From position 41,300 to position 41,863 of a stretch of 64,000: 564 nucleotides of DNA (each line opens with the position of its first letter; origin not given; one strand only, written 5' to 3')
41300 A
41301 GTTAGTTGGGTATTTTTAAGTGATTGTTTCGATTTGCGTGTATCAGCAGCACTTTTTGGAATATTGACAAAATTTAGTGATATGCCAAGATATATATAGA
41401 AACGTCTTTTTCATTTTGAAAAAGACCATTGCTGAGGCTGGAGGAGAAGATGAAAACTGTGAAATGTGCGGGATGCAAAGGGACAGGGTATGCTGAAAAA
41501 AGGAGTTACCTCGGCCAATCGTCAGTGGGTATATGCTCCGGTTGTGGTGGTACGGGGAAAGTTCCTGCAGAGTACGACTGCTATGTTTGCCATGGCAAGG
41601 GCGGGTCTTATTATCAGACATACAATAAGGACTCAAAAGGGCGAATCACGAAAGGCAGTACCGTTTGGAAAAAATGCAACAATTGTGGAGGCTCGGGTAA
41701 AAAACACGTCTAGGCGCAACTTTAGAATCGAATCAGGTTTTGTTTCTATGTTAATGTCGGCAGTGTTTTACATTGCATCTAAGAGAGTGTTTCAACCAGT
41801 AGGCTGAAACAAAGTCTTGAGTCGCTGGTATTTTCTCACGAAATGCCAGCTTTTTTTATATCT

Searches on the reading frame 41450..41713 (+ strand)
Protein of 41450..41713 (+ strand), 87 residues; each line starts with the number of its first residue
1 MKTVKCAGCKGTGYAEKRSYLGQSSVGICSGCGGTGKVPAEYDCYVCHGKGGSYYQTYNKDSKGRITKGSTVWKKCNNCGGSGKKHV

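Call 3: search_protein_families(library=pfam, proteins=[window:41450-41713:+], max_evalue=0.1)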
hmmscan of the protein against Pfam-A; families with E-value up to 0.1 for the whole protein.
window:41450-41713:+ (87 aa): 2 families
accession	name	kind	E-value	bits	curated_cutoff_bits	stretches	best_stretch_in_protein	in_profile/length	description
PF00684.25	DnaJ_CXXCXGXG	-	1.8e-07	31.8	32.7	1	4-51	16-65/65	DnaJ central domain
PF14260.11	zf-C4pol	-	0.0082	16.8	28.9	1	29-84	1-54/70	C4-type zinc-finger of DNA polymerase delta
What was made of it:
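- Checked: 41450..41713 has four CxxCxGxG repeats (Pfam 1.8e-7, call 3).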

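Call 6: search_protein_families(library=ncbifam, proteins=[window:41450-41713:+], max_evalue=0.01)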
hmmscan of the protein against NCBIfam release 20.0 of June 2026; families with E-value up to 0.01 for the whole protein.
window:41450-41713:+ (87 aa): 2 families
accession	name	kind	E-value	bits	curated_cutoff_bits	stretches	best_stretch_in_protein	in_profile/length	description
TIGR02349.1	DnaJ_bact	equivalog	0.00064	19.2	377.2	1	3-52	160-211/354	molecular chaperone DnaJ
NF058604.1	RtpA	equivalog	0.0086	16.2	65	0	29-51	12-33/50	anti-TRAP protein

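Call 92: search_protein_families(library=padloc, proteins=[window:41450-41713:+], max_evalue=0.001)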
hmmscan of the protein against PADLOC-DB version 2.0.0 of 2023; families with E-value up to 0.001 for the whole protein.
window:41450-41713:+ (87 aa): 0 families
